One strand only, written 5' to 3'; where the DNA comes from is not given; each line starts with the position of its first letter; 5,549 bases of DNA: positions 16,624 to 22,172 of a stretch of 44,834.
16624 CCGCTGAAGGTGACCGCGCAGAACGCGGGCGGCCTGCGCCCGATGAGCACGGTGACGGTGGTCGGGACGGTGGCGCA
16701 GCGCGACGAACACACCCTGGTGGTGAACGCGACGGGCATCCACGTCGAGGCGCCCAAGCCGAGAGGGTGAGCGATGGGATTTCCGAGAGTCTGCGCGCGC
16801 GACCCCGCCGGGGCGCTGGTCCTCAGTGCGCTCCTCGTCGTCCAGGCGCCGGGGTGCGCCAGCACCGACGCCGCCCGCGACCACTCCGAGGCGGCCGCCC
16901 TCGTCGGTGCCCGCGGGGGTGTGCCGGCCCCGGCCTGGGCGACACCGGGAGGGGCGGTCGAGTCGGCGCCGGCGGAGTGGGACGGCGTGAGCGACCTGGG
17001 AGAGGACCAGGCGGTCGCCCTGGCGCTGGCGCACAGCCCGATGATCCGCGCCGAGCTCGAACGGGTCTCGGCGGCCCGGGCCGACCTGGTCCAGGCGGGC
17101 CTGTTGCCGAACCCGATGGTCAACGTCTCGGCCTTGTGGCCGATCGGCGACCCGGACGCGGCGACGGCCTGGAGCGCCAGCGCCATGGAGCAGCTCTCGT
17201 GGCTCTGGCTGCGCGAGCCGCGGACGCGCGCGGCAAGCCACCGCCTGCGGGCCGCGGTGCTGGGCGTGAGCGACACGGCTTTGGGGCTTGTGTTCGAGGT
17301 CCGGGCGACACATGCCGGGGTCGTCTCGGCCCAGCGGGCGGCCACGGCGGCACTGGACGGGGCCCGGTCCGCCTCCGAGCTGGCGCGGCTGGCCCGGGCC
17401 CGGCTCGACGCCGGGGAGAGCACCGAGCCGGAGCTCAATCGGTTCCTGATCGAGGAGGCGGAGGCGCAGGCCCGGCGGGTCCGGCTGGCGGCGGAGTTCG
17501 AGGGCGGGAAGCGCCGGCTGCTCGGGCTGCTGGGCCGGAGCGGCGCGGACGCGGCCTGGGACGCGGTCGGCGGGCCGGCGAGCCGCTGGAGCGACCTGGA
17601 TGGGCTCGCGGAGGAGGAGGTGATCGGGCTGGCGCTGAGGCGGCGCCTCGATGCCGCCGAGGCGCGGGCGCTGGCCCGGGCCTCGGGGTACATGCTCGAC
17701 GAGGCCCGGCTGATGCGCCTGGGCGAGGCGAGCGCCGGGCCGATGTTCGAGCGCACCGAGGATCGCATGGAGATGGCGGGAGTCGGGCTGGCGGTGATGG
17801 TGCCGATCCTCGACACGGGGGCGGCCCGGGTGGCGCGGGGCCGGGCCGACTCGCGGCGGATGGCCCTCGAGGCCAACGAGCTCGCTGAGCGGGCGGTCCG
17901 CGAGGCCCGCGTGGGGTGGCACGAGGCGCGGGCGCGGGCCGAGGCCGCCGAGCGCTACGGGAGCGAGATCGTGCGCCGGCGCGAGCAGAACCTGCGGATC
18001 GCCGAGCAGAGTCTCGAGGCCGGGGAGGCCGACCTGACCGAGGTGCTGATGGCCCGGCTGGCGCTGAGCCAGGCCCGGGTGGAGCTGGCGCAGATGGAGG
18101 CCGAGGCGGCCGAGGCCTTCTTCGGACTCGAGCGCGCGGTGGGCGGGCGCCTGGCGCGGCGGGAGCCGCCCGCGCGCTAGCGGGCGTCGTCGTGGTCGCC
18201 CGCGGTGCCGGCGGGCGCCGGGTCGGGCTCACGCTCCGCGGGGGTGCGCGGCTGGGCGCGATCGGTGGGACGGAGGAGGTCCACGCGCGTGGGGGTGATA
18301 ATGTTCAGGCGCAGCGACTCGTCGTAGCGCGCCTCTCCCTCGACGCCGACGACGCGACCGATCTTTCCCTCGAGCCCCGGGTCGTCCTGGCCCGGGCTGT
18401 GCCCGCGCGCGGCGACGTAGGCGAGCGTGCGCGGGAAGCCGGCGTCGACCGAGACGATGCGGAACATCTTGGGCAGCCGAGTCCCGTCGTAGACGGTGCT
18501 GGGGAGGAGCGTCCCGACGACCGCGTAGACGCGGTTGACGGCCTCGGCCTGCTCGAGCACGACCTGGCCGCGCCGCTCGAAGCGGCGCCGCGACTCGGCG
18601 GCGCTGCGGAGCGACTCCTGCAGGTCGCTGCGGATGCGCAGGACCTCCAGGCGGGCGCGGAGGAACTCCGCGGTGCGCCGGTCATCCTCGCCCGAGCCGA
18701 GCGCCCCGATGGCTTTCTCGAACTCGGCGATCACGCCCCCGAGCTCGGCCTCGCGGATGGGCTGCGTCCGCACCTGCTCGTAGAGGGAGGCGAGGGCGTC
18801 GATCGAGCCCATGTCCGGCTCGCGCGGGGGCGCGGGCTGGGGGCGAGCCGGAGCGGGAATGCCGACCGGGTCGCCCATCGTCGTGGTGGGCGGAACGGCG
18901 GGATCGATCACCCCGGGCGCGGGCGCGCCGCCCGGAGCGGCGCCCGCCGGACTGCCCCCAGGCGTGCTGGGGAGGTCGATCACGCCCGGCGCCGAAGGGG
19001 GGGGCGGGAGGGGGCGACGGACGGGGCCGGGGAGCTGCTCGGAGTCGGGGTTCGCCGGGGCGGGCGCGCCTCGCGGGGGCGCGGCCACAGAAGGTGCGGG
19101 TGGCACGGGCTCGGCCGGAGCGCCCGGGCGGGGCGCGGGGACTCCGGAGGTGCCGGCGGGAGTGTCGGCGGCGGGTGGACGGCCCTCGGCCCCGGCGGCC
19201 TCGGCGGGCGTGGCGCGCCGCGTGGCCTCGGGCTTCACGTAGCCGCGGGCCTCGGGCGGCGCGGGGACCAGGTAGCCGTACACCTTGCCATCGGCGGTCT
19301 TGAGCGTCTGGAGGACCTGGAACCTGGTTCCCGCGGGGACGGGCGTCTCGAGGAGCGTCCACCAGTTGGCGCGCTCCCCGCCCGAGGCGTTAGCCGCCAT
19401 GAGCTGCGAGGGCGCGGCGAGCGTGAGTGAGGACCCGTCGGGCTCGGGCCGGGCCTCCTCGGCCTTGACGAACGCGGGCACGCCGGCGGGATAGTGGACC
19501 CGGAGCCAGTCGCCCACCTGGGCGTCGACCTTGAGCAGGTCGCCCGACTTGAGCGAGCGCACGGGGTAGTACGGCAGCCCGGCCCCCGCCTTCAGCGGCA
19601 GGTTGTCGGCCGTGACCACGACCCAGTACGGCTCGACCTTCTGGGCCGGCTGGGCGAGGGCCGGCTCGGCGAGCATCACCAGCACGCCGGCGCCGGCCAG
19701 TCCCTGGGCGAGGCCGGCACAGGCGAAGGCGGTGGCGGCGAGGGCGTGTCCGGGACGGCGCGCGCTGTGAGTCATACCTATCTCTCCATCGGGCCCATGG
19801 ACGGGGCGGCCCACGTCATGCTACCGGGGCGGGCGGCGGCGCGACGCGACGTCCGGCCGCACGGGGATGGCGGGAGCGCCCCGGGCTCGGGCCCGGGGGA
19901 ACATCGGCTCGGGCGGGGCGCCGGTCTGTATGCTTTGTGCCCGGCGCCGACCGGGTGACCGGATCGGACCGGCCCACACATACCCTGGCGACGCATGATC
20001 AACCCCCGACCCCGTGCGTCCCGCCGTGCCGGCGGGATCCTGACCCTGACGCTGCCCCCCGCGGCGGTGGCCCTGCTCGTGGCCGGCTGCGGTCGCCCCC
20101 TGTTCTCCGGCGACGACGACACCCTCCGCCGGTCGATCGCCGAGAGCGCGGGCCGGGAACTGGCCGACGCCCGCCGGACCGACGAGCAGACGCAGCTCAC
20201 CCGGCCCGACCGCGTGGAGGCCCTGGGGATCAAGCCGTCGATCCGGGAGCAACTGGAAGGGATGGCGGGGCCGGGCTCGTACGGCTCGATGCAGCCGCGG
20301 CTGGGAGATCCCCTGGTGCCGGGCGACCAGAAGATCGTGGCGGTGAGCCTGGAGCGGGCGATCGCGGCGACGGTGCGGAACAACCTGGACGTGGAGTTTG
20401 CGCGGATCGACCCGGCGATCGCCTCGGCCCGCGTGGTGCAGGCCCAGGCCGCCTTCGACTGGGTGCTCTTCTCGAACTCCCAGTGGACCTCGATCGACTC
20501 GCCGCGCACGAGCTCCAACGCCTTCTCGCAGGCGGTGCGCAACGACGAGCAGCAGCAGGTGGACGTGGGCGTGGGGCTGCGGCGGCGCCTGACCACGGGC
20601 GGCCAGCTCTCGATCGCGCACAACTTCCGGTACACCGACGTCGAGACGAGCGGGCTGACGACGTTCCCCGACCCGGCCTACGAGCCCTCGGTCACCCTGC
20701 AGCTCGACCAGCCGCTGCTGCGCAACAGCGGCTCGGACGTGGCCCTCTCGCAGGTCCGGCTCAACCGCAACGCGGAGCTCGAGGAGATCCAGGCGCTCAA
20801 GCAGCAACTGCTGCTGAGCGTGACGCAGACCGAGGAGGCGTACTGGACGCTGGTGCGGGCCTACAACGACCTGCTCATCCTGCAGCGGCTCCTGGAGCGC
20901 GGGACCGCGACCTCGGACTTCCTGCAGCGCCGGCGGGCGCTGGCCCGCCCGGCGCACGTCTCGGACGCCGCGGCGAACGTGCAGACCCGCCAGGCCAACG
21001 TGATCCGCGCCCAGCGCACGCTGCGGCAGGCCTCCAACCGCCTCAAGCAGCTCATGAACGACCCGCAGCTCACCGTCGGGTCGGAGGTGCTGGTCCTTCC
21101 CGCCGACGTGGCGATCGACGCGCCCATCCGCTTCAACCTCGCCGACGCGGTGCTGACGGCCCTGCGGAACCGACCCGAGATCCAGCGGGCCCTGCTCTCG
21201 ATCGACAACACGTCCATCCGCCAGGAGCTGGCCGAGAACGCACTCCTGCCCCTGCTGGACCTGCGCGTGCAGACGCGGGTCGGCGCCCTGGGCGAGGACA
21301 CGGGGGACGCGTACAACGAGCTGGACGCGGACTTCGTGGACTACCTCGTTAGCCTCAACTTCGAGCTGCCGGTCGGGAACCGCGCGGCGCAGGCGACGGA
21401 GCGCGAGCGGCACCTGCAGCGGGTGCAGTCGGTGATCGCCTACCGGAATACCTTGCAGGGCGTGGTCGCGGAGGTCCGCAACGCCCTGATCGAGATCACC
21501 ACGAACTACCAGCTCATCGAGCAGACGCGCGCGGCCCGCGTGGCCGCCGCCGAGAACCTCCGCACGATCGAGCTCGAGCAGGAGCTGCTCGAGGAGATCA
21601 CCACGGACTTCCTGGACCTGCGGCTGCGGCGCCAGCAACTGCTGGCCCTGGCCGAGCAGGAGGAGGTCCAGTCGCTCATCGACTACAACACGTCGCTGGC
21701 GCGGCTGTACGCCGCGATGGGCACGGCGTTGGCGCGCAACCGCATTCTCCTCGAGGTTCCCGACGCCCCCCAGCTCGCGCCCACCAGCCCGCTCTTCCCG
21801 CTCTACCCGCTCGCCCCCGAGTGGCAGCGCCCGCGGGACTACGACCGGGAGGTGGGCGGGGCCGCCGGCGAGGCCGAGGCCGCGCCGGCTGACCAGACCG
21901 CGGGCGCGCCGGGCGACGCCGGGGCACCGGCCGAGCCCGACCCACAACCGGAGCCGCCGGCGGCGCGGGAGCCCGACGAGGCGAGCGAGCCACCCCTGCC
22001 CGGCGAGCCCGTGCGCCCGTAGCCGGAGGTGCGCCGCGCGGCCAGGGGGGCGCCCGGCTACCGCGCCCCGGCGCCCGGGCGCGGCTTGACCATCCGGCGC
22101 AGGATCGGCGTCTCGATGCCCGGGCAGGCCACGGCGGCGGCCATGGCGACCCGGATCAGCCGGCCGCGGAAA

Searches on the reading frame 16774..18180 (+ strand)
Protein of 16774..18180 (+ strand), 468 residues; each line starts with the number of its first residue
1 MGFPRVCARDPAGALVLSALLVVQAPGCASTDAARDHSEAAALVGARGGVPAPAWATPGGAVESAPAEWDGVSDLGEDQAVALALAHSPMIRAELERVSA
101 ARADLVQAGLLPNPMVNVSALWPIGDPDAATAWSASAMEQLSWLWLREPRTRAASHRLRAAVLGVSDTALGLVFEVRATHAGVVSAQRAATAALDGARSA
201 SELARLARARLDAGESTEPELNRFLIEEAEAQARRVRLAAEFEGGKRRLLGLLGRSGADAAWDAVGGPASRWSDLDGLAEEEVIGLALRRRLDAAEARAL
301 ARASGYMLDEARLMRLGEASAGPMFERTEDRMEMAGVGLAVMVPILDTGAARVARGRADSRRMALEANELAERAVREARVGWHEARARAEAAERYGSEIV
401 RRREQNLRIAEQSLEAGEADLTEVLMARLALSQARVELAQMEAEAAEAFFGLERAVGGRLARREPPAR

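Call 10: search_protein_families(library=pfam, proteins=[window:16774-18180:+], max_evalue=0.001)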
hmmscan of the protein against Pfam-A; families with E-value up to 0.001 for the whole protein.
window:16774-18180:+ (468 aa): 1 family
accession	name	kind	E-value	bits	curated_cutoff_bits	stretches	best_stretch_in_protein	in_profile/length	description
PF02321.23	OEP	-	2.9e-24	86.3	22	2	78-254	2-187/187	Outer membrane efflux protein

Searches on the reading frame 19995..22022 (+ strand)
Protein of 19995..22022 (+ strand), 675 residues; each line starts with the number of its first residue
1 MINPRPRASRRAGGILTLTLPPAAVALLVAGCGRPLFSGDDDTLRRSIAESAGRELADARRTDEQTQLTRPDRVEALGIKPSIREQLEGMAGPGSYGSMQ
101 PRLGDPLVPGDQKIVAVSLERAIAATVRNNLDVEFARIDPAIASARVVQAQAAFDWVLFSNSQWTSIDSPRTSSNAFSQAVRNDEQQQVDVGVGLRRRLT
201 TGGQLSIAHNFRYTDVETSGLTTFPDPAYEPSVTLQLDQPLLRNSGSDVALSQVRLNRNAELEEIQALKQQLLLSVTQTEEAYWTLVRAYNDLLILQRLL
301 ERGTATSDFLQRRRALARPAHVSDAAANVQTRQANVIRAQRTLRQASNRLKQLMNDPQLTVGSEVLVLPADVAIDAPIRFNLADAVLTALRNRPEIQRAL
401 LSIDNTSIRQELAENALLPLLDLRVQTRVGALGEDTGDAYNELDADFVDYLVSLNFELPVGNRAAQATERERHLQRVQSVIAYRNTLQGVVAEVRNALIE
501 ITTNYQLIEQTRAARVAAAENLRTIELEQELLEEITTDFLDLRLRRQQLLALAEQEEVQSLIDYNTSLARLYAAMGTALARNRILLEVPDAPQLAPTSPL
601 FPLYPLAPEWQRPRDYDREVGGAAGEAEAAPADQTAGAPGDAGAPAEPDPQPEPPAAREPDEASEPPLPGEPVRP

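Call 10: search_protein_families(library=pfam, proteins=[window:19995-22022:+], max_evalue=0.001)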
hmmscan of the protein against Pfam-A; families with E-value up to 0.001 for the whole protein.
window:19995-22022:+ (675 aa): 1 family
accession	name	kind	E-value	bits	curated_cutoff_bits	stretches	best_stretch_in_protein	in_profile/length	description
PF02321.23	OEP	-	3.2e-16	60.1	22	2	382-576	1-187/187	Outer membrane efflux protein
